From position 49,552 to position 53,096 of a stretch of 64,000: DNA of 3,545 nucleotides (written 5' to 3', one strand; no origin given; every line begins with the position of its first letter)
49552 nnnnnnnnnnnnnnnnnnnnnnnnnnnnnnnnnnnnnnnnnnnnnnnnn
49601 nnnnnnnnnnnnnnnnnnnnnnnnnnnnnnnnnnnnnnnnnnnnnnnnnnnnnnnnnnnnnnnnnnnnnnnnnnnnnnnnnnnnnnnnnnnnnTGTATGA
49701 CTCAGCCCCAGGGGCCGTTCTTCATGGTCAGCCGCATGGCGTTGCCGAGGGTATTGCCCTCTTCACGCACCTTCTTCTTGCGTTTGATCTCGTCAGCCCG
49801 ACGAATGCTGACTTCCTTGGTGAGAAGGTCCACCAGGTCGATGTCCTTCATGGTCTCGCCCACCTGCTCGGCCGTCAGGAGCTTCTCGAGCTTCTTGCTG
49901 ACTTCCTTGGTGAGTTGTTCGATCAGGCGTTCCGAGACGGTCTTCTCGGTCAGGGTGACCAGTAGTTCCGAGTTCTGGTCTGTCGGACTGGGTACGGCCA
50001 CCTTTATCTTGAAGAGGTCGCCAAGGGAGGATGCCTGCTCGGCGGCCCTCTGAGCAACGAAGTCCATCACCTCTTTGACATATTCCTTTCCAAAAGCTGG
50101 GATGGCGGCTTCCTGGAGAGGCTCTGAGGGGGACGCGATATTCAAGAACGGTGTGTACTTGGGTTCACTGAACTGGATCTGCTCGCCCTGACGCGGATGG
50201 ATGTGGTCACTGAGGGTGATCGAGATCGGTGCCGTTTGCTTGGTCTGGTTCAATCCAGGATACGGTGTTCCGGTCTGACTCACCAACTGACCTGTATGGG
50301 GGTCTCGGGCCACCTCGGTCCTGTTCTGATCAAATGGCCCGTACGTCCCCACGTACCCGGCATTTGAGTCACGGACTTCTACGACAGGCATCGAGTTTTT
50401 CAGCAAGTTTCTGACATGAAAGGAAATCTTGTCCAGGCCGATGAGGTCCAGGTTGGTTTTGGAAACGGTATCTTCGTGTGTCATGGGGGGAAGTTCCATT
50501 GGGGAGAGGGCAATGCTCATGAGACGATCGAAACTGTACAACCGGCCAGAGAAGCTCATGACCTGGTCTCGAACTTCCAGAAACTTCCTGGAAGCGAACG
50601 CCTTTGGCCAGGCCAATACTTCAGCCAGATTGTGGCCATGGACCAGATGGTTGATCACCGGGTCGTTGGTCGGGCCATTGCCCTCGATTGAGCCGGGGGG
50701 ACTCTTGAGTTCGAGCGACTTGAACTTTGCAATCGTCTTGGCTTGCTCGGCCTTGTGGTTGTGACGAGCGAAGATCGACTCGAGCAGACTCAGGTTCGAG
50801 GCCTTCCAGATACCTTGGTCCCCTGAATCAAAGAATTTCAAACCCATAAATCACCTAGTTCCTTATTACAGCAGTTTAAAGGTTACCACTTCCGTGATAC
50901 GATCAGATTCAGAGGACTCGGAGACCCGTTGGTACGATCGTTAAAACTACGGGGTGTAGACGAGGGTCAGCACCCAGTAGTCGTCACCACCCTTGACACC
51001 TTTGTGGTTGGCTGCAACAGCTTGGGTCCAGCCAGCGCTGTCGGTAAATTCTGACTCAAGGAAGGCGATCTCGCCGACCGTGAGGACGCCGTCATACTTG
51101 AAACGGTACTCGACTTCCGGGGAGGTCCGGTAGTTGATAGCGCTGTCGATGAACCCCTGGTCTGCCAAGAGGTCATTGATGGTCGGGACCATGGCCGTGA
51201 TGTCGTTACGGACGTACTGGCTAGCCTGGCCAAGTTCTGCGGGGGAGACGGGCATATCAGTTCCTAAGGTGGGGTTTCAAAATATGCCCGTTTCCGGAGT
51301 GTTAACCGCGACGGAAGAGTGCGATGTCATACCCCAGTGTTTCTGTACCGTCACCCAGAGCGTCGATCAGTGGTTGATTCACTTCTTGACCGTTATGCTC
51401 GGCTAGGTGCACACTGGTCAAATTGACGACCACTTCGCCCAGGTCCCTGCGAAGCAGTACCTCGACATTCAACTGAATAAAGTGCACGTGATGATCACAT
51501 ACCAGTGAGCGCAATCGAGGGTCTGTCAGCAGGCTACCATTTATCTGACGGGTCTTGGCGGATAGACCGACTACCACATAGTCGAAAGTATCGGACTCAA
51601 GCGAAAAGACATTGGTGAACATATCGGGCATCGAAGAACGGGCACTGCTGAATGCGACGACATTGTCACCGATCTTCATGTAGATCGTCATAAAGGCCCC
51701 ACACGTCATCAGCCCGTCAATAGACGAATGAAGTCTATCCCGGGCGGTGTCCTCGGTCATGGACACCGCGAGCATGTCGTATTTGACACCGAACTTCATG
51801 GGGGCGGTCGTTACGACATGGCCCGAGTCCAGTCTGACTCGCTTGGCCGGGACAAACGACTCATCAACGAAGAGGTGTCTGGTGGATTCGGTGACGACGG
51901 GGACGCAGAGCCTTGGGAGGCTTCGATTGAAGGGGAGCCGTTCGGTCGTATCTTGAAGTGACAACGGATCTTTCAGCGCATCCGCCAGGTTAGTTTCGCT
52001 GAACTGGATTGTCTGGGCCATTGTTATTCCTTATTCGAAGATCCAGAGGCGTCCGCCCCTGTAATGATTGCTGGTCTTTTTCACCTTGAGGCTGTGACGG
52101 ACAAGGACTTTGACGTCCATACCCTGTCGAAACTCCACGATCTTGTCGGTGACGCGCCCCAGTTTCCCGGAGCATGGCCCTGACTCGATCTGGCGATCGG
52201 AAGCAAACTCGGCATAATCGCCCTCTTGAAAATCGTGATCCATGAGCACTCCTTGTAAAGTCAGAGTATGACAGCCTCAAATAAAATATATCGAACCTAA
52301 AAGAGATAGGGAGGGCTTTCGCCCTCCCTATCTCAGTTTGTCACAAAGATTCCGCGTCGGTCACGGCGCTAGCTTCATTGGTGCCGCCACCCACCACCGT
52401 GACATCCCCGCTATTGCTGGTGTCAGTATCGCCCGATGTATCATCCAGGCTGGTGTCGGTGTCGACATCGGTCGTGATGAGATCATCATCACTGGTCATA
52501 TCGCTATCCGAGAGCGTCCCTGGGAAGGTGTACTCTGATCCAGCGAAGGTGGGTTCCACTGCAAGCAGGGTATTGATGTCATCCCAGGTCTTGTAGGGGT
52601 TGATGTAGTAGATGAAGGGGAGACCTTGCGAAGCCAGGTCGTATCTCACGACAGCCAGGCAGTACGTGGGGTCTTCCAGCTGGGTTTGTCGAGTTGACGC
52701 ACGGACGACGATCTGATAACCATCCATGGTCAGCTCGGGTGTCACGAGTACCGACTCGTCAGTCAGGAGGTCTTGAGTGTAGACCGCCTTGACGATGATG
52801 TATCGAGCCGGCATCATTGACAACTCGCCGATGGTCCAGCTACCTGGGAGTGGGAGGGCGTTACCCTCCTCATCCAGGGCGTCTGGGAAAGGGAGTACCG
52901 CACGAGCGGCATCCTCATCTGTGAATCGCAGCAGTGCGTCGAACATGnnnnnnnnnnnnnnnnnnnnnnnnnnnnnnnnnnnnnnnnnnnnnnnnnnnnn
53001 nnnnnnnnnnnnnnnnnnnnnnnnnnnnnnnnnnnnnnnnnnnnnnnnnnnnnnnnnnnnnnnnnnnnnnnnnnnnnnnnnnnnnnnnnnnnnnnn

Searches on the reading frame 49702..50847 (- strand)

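Call 10: search_protein_families(library=pfam, proteins=[window:49702-50847:-], max_evalue=0.1)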
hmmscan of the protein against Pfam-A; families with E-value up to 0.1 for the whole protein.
window:49702-50847:- (381 aa): 1 family
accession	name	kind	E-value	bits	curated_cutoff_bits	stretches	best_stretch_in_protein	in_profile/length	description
PF05812.17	Herpes_BLRF2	-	0.038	14.6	25.8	1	289-339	37-88/119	Herpesvirus BLRF2 protein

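Call 11: search_protein_families(library=phrogs, proteins=[window:49702-50847:-], max_evalue=0.01)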
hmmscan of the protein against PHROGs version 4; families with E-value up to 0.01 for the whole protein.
window:49702-50847:- (381 aa): 0 families

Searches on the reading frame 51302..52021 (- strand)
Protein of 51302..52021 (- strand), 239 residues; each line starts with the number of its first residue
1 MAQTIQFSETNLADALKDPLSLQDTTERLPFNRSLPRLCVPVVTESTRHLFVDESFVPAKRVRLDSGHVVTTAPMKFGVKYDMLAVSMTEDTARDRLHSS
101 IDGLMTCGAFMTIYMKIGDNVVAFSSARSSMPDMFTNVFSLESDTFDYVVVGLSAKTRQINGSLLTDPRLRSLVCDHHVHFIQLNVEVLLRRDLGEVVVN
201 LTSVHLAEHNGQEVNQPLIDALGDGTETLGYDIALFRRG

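Call 10: search_protein_families(library=pfam, proteins=[window:51302-52021:-], max_evalue=0.1)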
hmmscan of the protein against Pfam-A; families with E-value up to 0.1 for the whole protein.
window:51302-52021:- (239 aa): 1 family
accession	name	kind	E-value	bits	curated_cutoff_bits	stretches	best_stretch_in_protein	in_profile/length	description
PF25620.1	PhiKZ_MCP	-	1.7e-11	43.5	27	1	6-232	124-357/635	Bacteriophage PhiKZ major capsid protein gp120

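Call 11: search_protein_families(library=phrogs, proteins=[window:51302-52021:-], max_evalue=0.01)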
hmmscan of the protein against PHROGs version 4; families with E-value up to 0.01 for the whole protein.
window:51302-52021:- (239 aa): 1 family
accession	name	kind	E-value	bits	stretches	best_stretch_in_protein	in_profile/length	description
phrog_3231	-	head and packaging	5.8e-08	32.2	1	6-120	204-311/746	major head protein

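Call 59: search_solved_structures(query=window:51302-52021:-, max_evalue=1)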
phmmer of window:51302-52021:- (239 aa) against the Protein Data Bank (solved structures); distinct sequences matched with E-value up to 1: 1.
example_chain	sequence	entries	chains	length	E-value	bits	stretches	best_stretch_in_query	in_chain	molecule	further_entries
8y6v_a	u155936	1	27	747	0.00071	22.5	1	8-129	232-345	gp120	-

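Call 90: search_dna_similar(query=window:51302-52021:-, collection=phages, mode=protein, max_evalue=0.001, max_rows=12)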
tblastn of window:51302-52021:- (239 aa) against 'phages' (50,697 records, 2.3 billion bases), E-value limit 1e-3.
Records with a match: 4; places in all: 4; records where one place covers at least 80% of the query: 0.
Best place of each record, by identity: <60% 4.
By first word of the organism name: Pseudomonas 4.
By host as written in the record: Pseudomonas fluorescens SBW25 4.
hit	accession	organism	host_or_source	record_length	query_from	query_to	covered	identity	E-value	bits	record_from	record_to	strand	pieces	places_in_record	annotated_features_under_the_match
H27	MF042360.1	Pseudomonas phage Phabio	Pseudomonas fluorescens SBW25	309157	9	181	72%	24.7%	4e-4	47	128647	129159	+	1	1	major capsid protein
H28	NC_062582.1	Pseudomonas phage Phabio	Pseudomonas fluorescens SBW25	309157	9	181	72%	24.7%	4e-4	47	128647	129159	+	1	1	major head protein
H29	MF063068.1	Pseudomonas phage Noxifer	Pseudomonas fluorescens SBW25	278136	9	120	47%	28.6%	5e-4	47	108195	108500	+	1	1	major capsid protein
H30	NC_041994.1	Pseudomonas phage Noxifer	Pseudomonas fluorescens SBW25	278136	9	120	47%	28.6%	5e-4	47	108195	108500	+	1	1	major head protein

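Call 91: get_annotated_region(hit=H27, flank=2500)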
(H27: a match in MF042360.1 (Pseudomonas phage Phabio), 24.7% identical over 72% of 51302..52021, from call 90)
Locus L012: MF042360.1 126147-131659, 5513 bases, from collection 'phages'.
description: Pseudomonas phage Phabio, complete genome.
organism: Pseudomonas phage Phabio (NCBI taxid 2006668)
taxonomy: Viruses; Duplodnaviria; Heunggongvirae; Uroviricota; Caudoviricetes; Phabiovirus; Phabiovirus phabio
host: Pseudomonas fluorescens SBW25; source: compost; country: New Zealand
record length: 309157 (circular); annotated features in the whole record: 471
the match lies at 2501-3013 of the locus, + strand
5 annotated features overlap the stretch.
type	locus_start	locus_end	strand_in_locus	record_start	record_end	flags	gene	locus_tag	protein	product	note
CDS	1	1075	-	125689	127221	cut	-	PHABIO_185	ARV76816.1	putative helicase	Putative DnaB helicase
CDS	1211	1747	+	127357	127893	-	-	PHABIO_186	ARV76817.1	virion structural protein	Virion structural protein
CDS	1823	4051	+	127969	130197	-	-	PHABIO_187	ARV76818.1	major capsid protein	Major capsid protein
CDS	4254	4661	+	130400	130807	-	-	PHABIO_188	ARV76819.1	hypothetical protein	-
CDS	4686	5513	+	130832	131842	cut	-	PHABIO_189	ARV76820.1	hypothetical protein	-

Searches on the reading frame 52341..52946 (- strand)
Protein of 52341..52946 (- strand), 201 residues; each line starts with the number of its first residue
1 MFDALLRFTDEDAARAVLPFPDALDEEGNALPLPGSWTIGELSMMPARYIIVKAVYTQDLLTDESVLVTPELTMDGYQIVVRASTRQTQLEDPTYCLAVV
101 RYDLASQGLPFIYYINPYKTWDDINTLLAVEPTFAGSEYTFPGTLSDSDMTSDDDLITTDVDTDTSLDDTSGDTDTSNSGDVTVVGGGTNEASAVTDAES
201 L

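Call 10: search_protein_families(library=pfam, proteins=[window:52341-52946:-], max_evalue=0.1)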
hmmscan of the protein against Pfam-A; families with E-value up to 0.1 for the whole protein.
window:52341-52946:- (201 aa): 0 families

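Call 11: search_protein_families(library=phrogs, proteins=[window:52341-52946:-], max_evalue=0.01)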
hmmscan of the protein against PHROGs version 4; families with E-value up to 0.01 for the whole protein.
window:52341-52946:- (201 aa): 0 families

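Call 27: search_protein_families(library=ncbifam, proteins=[window:52341-52946:-], max_evalue=0.01)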
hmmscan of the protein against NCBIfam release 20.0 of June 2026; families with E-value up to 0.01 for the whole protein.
window:52341-52946:- (201 aa): 0 families

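Call 60: search_solved_structures(query=window:52341-52946:-, max_evalue=1)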
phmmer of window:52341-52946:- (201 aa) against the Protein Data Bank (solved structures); distinct sequences matched with E-value up to 1: 5.
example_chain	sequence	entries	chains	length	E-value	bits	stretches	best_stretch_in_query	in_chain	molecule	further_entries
10en_F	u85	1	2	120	0.2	14.5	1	82-157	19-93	SK3D Heavy chain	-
9xwm_E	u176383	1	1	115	0.5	13.3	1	88-157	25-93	BD23-0087-H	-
5i0z_A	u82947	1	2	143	0.68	12.8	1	70-156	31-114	catalytic DNA antibody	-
3j26_N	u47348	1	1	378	0.72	12.7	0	81-139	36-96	Minor virion protein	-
5gs2_D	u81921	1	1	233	0.92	12.4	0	89-158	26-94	anti-repebody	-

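Call 89: search_dna_similar(query=window:52341-52946:-, collection=phages, mode=protein, max_evalue=0.01, max_rows=10)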
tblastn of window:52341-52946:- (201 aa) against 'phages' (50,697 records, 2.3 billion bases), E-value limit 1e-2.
No match.
